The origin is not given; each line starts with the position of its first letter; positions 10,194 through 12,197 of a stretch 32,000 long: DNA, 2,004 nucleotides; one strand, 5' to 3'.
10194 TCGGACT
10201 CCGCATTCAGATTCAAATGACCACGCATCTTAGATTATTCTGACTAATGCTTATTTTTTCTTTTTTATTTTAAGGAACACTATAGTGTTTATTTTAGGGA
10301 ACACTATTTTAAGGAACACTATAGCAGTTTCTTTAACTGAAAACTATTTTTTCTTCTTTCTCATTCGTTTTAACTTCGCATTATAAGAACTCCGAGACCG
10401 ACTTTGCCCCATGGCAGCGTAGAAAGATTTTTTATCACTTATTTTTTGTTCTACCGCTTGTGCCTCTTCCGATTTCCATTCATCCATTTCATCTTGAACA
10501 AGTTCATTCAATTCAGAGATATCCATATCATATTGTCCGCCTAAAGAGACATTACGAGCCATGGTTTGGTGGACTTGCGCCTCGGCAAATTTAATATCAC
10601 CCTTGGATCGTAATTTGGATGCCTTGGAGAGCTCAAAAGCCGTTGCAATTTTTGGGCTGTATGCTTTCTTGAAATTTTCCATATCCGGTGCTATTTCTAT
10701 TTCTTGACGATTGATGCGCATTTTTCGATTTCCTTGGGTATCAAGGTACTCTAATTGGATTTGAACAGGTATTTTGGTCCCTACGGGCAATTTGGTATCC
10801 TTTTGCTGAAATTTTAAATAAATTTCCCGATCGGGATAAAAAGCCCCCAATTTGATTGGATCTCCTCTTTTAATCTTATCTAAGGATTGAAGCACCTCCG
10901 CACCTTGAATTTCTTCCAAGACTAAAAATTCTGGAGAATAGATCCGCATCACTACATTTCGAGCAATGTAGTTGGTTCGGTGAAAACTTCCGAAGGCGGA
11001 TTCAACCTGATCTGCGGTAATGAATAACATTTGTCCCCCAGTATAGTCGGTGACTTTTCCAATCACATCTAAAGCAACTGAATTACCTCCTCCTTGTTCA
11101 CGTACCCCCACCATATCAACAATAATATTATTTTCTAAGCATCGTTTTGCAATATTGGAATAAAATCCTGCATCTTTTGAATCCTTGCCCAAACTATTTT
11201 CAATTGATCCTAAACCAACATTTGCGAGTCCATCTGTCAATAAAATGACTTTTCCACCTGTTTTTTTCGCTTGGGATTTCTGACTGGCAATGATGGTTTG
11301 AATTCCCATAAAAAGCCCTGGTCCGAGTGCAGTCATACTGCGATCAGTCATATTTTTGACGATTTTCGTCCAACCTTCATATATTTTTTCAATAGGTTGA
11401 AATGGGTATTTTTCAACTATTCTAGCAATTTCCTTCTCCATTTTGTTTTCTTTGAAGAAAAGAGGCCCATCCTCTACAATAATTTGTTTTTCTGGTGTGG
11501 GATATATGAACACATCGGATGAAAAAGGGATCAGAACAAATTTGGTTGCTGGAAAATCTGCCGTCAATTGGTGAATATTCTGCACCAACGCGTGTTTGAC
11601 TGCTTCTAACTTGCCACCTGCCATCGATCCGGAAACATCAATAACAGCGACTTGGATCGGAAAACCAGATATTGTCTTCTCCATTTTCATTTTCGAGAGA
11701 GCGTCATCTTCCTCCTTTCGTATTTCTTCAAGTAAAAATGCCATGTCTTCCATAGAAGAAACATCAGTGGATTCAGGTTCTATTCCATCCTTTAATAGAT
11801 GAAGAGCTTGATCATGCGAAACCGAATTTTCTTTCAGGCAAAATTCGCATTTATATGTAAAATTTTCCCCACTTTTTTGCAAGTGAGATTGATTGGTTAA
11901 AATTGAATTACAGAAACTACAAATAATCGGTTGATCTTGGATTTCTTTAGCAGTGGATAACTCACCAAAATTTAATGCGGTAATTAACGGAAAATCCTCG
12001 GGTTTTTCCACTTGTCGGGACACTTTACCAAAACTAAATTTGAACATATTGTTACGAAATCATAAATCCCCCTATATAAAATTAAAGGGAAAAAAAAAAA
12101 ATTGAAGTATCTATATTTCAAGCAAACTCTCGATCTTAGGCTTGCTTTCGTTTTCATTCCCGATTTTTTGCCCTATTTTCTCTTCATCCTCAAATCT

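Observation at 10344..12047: Zn-ribbon + MIDAS-vWA + beta-sandwich protein with the domain order of COPII Sec23/Sec24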

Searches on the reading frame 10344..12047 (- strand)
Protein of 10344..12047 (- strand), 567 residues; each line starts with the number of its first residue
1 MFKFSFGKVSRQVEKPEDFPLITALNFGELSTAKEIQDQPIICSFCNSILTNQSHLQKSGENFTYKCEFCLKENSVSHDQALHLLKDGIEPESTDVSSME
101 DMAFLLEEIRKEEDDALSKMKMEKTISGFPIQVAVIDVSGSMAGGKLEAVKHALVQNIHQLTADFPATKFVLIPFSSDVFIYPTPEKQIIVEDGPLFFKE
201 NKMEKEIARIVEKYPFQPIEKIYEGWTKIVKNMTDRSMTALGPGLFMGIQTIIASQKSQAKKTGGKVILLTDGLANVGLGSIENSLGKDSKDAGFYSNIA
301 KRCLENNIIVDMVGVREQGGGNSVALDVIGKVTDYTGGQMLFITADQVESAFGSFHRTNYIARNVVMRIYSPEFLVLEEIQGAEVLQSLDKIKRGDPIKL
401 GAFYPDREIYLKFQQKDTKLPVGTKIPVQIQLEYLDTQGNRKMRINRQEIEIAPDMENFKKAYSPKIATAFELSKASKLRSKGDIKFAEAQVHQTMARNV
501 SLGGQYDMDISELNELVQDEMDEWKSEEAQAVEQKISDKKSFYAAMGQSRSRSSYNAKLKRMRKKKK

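Call 3: search_protein_families(library=pfam, proteins=[window:10344-12047:-], max_evalue=10)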
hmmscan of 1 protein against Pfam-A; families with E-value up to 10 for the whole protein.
window:10344-12047:- (567 aa): 8 families
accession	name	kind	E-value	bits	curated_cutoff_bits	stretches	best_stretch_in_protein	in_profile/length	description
PF04811.21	Sec23_trunk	-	5.6e-09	36.4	27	1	133-344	7-222/241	Sec23/Sec24 trunk domain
PF00092.34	VWA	-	6.5e-06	26.9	23.8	1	133-180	3-50/174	von Willebrand factor type A domain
PF13519.12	VWA_2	-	2.2e-05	25.5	27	1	133-181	2-51/107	von Willebrand factor type A domain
PF08033.17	Sec23_BS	-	0.0039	18.2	33.5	1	364-445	3-78/86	Sec23/Sec24 beta-sandwich domain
PF10058.14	Zn_ribbon_10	-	0.093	12.9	24.2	1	37-71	19-51/54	ER junction formation factor lunapark, zinc ribbon finger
PF04810.20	zf-Sec23_Sec24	-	0.2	12.2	25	1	40-77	1-36/39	Sec23/Sec24 zinc finger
PF24868.1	YABBY_N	-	0.24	11.4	28.6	1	42-84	10-52/60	YABBY, N-terminal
PF12745.12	HGTP_anticodon2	-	0.91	9.4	24.4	1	497-552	80-134/261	Anticodon binding domain of tRNAs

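Call 4: search_protein_families(library=ncbifam, proteins=[window:10344-12047:-], max_evalue=10)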
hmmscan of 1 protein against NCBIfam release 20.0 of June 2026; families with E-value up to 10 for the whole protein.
window:10344-12047:- (567 aa): 2 families
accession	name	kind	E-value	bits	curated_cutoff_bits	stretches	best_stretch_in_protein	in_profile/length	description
TIGR03788.1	marine_srt_targ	equivalog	0.0045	15.5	551.65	1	133-179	275-318/629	marine proteobacterial sortase target protein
TIGR00515.1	accD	equivalog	0.048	13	317.45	1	43-161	29-151/285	acetyl-CoA carboxylase, carboxyltransferase subunit beta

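Call 6: find_homologous_proteins(query=window:10344-12047:-, max_evalue=0.001)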
Query window:10344-12047:- (567 aa): 257 proteins with E <= 0.001 among 8000 candidates; the best 120 are listed.
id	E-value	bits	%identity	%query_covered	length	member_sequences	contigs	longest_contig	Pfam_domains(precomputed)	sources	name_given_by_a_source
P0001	0.0e+0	1255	100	100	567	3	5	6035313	PF04811.22,PF00092.35,PF13519.13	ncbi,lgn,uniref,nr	ncbi:hypothetical protein NEF87_003241 [Candidatus Lokiarchaeum ossiferum]|uniref:VWFA domain-contai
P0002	0.0e+0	1025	80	98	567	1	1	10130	PF04811.22,PF00092.35,PF13519.13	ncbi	-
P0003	8.0e-255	864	68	98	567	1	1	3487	PF04811.22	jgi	jgi:hypothetical protein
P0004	1.3e-197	676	55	98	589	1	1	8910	PF04811.22,PF13519.13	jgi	jgi:Sec23/Sec24 zinc finger protein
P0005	3.3e-194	664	53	98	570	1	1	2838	PF04811.22,PF00092.35,PF13519.13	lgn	-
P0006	3.0e-187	641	51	100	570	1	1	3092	PF04811.22,PF00092.35,PF13519.13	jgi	-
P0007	4.9e-185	634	51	100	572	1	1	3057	PF04811.22,PF00092.35,PF13519.13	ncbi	-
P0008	8.4e-183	627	51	100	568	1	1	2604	-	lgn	-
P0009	2.8e-176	605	50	100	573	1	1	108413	-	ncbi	ncbi:hypothetical protein [Candidatus Harpocratesius sp.]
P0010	2.6e-175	602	49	100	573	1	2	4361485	PF04811.22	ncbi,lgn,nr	ncbi:MAG: VWA domain-containing protein [Candidatus Lokiarchaeota archaeon]|nr:VWA domain-containing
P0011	1.4e-172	593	48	100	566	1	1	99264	PF13519.13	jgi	jgi:hypothetical protein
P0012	2.4e-168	579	49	100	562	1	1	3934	PF00092.35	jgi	jgi:hypothetical protein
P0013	2.3e-140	487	55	69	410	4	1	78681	PF04811.22,PF00092.35,PF13519.13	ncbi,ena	-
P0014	1.5e-133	464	54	67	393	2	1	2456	PF04811.22,PF00092.35,PF13519.13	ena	-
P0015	6.6e-119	416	38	99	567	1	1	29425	PF04811.22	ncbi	-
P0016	2.2e-107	378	36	99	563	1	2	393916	PF04811.22,PF00092.35,PF13519.13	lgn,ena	-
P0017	6.8e-104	366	36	99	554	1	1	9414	PF04811.22,PF00092.35,PF08033.18,PF13519.13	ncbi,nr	ncbi:MAG: VWA domain-containing protein [Candidatus Lokiarchaeota archaeon]|nr:VWA domain-containing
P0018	1.0e-102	363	37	97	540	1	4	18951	PF04811.22,PF00092.35,PF08033.18,PF13519.13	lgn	-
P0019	1.7e-102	362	36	100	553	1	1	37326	PF04811.22,PF00092.35,PF13519.13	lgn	-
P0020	4.6e-102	360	36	100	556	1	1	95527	PF04811.22,PF00092.35,PF13519.13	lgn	-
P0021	4.8e-102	360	36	94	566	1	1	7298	PF04811.22,PF08033.18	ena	-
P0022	2.7e-101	358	35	100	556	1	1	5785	PF08033.18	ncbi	-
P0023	1.8e-98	349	38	97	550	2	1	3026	PF04811.22,PF00092.35,PF13519.13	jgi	-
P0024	2.0e-98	348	35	100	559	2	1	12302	PF08033.18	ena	-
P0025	2.0e-97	345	35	99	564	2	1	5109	PF04811.22,PF00092.35,PF08033.18,PF13519.13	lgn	-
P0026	1.4e-93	332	35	98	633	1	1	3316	PF04811.22,PF00092.35,PF08033.18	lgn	-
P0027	1.0e-91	326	34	100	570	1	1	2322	PF04811.22,PF00092.35,PF08033.18,PF13519.13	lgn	-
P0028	1.8e-77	279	31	98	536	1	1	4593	PF04811.22,PF08033.18,PF13519.13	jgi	jgi:hypothetical protein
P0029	2.5e-74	269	31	100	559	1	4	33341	PF04811.22,PF00092.35,PF08033.18,PF13519.13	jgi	-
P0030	9.5e-74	267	33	86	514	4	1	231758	PF04811.22,PF00092.35,PF13519.13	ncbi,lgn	ncbi:MAG: VWA domain-containing protein [Candidatus Lokiarchaeia archaeon]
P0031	3.3e-73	265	33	94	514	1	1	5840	PF04811.22,PF00092.35,PF08033.18,PF13519.13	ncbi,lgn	-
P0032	1.0e-71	260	33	94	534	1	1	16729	PF04811.22,PF00092.35,PF13519.13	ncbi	ncbi:MAG: hypothetical protein ACTSU9_19385 [Promethearchaeota archaeon]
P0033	2.3e-71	259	35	86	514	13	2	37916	PF04811.22,PF00092.35,PF08033.18,PF13519.13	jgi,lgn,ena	-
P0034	5.6e-71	258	31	97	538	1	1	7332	PF04811.22,PF00092.35,PF13519.13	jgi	jgi:Mg-chelatase subunit ChlD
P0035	1.8e-70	256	31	98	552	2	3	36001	PF04811.22,PF00092.35,PF08033.18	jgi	jgi:hypothetical protein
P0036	1.6e-69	253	33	85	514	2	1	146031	PF04811.22,PF00092.35,PF08033.18,PF13519.13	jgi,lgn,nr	nr:vWA domain-containing protein [Candidatus Freyarchaeota archaeon]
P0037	2.3e-69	253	33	85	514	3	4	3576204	PF04811.22,PF00092.35,PF08033.18,PF13519.13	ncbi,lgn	ncbi:MAG: VWA domain-containing protein [Candidatus Freyarchaeum deiterrae]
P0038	3.1e-69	252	33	83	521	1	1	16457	PF04811.22,PF00092.35,PF08033.18,PF13519.13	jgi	jgi:hypothetical protein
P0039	5.9e-69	251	34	83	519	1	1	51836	PF04811.22,PF00092.35,PF08033.18,PF13519.13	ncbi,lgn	ncbi:MAG: hypothetical protein ACFFCD_02830 [Promethearchaeota archaeon]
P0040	1.5e-68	250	32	85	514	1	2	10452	PF04811.22,PF00092.35,PF08033.18,PF13519.13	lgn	-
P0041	3.5e-68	249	32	88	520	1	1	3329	PF04811.22,PF00092.35,PF08033.18,PF13519.13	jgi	jgi:cation transport regulator ChaC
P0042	5.0e-68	248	32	94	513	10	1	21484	PF04811.22,PF00092.35,PF08033.18,PF13519.13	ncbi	ncbi:MAG: VWA domain-containing protein [Candidatus Freyarchaeota archaeon]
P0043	2.3e-67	246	33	85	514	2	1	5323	PF04811.22,PF00092.35,PF08033.18,PF13519.13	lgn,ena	-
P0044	3.4e-61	226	32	87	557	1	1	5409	PF04811.22,PF00092.35,PF08033.18,PF13519.13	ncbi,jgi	ncbi:MAG: VWA domain-containing protein [Promethearchaeota archaeon]|jgi:Mg-chelatase subunit ChlD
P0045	4.6e-61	225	31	83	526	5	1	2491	PF04811.22,PF00092.35,PF08033.18,PF13519.13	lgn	-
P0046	5.9e-61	225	31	83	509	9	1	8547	PF04811.22,PF00092.35,PF08033.18,PF13519.13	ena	-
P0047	1.6e-52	197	30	89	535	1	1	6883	PF04811.22,PF00092.35,PF08033.18,PF13519.13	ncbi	ncbi:MAG: VWA domain-containing protein [Promethearchaeota archaeon]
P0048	1.0e-50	191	34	64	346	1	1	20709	PF04811.22,PF00092.35,PF13519.13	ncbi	ncbi:MAG: hypothetical protein ACTSUE_26625, partial [Promethearchaeota archaeon]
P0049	4.1e-46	176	30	62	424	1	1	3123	PF04811.22,PF00092.35,PF08033.18,PF13519.13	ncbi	ncbi:MAG: hypothetical protein ACFFDP_13030, partial [Promethearchaeota archaeon]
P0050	3.0e-44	170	28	82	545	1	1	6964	PF04811.22,PF00092.35,PF08033.18,PF13519.13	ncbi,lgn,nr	ncbi:VWA domain-containing protein [Candidatus Thorarchaeota archaeon]|nr:MAG: VWA domain-containing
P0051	8.4e-43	165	32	53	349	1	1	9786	PF08033.18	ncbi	ncbi:MAG: hypothetical protein QXO71_01750, partial [Candidatus Jordarchaeaceae archaeon]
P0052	3.4e-40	156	26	97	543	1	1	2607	PF04811.22,PF00092.35,PF08033.18,PF13519.13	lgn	-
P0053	5.8e-40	156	27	83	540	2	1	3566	PF04811.22,PF00092.35,PF08033.18,PF13519.13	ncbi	ncbi:MAG: hypothetical protein ACFFDR_10710 [Candidatus Thorarchaeota archaeon]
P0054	1.1e-39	155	28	83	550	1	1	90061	PF04811.22,PF00092.35,PF13519.13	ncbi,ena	-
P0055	1.6e-39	154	26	97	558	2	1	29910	PF04811.22,PF00092.35,PF08033.18,PF13519.13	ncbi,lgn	-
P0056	3.9e-39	153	27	82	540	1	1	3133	PF04811.22,PF00092.35,PF08033.18,PF13519.13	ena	-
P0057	5.4e-39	152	27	82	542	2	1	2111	PF04811.22,PF00092.35,PF08033.18,PF13519.13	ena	-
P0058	5.8e-39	152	27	84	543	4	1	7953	PF04811.22,PF00092.35,PF08033.18,PF13519.13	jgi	jgi:hypothetical protein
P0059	6.5e-39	152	25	81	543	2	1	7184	PF04811.22,PF00092.35,PF08033.18,PF13519.13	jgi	-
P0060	9.5e-39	151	27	84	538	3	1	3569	PF04811.22,PF00092.35,PF08033.18,PF13519.13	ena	-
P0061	9.8e-39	151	26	84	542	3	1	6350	PF04811.22,PF00092.35,PF08033.18,PF13519.13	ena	-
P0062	1.0e-38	151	27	84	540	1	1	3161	PF04811.22,PF00092.35,PF08033.18,PF13519.13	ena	-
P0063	1.2e-38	151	27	84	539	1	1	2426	PF04811.22,PF00092.35,PF08033.18,PF13519.13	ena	-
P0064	1.4e-38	151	26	82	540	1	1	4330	PF04811.22,PF00092.35,PF08033.18,PF13519.13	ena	-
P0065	1.6e-38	151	26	97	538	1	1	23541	PF04811.22,PF00092.35,PF08033.18,PF13519.13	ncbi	-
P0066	2.0e-38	150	27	82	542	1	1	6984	PF04811.22,PF00092.35,PF08033.18,PF13519.13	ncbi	-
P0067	2.4e-38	150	26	82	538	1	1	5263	PF04811.22,PF00092.35,PF08033.18,PF13519.13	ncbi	-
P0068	2.8e-38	150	27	82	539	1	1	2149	PF04811.22,PF00092.35,PF08033.18,PF13519.13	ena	-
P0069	2.9e-38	150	27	82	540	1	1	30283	PF04811.22,PF00092.35,PF08033.18,PF13519.13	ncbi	-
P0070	3.7e-38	150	26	82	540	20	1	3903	PF04811.22,PF00092.35,PF08033.18,PF13519.13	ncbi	-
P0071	4.9e-38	149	26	82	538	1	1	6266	PF04811.22,PF00092.35,PF08033.18,PF13519.13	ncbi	-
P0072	5.1e-38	149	26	82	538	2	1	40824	PF04811.22,PF00092.35,PF08033.18,PF13519.13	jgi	-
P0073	5.3e-38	149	28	82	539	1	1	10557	PF04811.22,PF00092.35,PF08033.18,PF13519.13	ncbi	-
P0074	7.0e-38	149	27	83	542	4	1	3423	PF04811.22,PF00092.35,PF08033.18,PF13519.13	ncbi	ncbi:MAG: hypothetical protein ACTSUZ_02620 [Candidatus Thorarchaeota archaeon]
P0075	7.5e-38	149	26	84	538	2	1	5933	PF04811.22,PF00092.35,PF08033.18,PF13519.13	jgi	-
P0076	7.5e-38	149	26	82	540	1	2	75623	PF04811.22,PF00092.35,PF08033.18,PF13519.13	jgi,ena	jgi:hypothetical protein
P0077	7.9e-38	148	26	82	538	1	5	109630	PF04811.22,PF00092.35,PF08033.18,PF13519.13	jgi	jgi:hypothetical protein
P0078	9.3e-38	148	28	83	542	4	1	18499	PF04811.22,PF00092.35,PF08033.18,PF13519.13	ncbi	-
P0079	1.9e-37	147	26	84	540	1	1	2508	PF04811.22,PF00092.35,PF08033.18,PF13519.13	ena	-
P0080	2.1e-37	147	26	82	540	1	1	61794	PF04811.22,PF00092.35,PF08033.18,PF13519.13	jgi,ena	-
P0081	2.3e-37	147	26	82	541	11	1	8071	PF04811.22,PF00092.35,PF08033.18,PF13519.13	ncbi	ncbi:MAG: hypothetical protein ACXAB5_01095 [Candidatus Thorarchaeota archaeon]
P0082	2.4e-37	147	26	83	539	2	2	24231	PF04811.22,PF00092.35,PF08033.18,PF13519.13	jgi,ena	jgi:hypothetical protein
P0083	2.7e-37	147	26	83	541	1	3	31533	PF04811.22,PF00092.35,PF08033.18,PF13519.13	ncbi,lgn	-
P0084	2.7e-37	147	26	82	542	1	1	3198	PF04811.22,PF00092.35,PF08033.18,PF13519.13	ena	-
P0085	2.8e-37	147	27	82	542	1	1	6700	PF04811.22,PF00092.35,PF08033.18,PF13519.13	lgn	-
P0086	2.8e-37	147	26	82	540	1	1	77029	PF04811.22,PF00092.35,PF08033.18,PF13519.13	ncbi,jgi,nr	ncbi:MAG: SEC24 family transport protein [Candidatus Thorarchaeota archaeon SMTZ1-45]|nr:MAG: hypoth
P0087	3.5e-37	146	26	83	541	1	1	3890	PF04811.22,PF00092.35,PF08033.18,PF13519.13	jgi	jgi:hypothetical protein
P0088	4.1e-37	146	27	84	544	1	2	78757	PF04811.22,PF00092.35,PF08033.18,PF13519.13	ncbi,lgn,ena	-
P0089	4.8e-37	146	26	82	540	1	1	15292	PF04811.22,PF00092.35,PF08033.18,PF13519.13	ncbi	-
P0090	5.7e-37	146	26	81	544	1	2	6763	PF04811.22,PF00092.35,PF08033.18,PF13519.13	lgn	-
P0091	5.9e-37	146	27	82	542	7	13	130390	PF04811.22,PF00092.35,PF08033.18,PF13519.13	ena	-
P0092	6.0e-37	146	26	83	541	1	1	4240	PF04811.22,PF00092.35,PF08033.18,PF13519.13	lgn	-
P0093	6.8e-37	145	27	82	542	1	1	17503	PF04811.22,PF00092.35,PF08033.18,PF13519.13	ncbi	ncbi:MAG: VWA domain-containing protein [Candidatus Thorarchaeota archaeon]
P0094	8.2e-37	145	27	83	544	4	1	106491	PF04811.22,PF00092.35,PF08033.18,PF13519.13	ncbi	ncbi:MAG: hypothetical protein ACP6KW_02020 [Candidatus Thorarchaeota archaeon]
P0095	1.5e-36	144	25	81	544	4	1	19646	PF04811.22,PF00092.35,PF08033.18,PF13519.13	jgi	jgi:Mg-chelatase subunit ChlD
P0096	1.5e-36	144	27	82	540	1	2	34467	PF04811.22,PF00092.35,PF08033.18,PF13519.13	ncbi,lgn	-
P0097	1.6e-36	144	26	82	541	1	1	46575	PF04811.22,PF00092.35,PF08033.18,PF13519.13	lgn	-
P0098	1.6e-36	144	27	81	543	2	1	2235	PF04811.22,PF08033.18,PF13519.13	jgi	-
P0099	1.6e-36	144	25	82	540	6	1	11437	PF04811.22,PF00092.35,PF08033.18,PF13519.13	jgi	-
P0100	1.8e-36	144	26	82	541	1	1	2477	PF04811.22,PF00092.35,PF08033.18,PF13519.13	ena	-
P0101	1.9e-36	144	26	82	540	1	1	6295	PF04811.22,PF00092.35,PF08033.18,PF13519.13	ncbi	-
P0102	2.1e-36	144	25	82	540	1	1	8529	PF04811.22,PF00092.35,PF08033.18,PF13519.13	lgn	-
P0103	2.2e-36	144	26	83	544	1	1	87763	PF04811.22,PF00092.35,PF08033.18,PF13519.13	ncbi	-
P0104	2.3e-36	144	26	82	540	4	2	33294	PF04811.22,PF00092.35,PF08033.18,PF13519.13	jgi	jgi:hypothetical protein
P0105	2.4e-36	144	26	82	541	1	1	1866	PF04811.22,PF00092.35,PF08033.18,PF13519.13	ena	-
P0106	2.8e-36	143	27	82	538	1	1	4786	PF04811.22,PF00092.35,PF08033.18,PF13519.13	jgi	jgi:hypothetical protein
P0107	3.0e-36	143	26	82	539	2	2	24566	PF04811.22,PF00092.35,PF08033.18,PF13519.13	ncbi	ncbi:MAG: VWA domain-containing protein [Candidatus Thorarchaeota archaeon]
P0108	3.3e-36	143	27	82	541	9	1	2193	PF04811.22,PF00092.35,PF08033.18,PF13519.13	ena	-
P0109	3.4e-36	143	26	82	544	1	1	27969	PF04811.22,PF00092.35,PF08033.18,PF13519.13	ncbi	ncbi:MAG: hypothetical protein ACFFCP_03475 [Promethearchaeota archaeon]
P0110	3.7e-36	143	27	95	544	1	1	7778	PF04811.22,PF08033.18,PF13519.13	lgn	-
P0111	3.8e-36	143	26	82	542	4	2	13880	PF04811.22,PF00092.35,PF08033.18,PF13519.13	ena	-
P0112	3.9e-36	143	26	82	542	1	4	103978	PF04811.22,PF00092.35,PF08033.18,PF13519.13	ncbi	ncbi:MAG: hypothetical protein ACFFF9_13890 [Candidatus Thorarchaeota archaeon]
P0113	4.0e-36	143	26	82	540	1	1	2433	PF04811.22,PF00092.35,PF08033.18,PF13519.13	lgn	-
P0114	4.0e-36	143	25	82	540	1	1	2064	PF04811.22,PF00092.35,PF08033.18,PF13519.13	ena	-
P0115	4.2e-36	143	26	82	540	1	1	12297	PF04811.22,PF00092.35,PF08033.18,PF13519.13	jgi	jgi:hypothetical protein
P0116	4.4e-36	143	27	82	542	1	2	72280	PF04811.22,PF00092.35,PF08033.18,PF13519.13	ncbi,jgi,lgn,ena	-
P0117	4.6e-36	143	27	81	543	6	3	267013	PF04811.22,PF00092.35,PF08033.18,PF13519.13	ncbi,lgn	-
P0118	5.4e-36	142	26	82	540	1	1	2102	PF04811.22,PF00092.35,PF08033.18,PF13519.13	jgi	-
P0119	6.3e-36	142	26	82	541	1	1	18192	PF04811.22,PF00092.35,PF08033.18,PF13519.13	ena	-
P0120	6.3e-36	142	26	82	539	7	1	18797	PF04811.22,PF00092.35,PF08033.18,PF13519.13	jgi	jgi:hypothetical protein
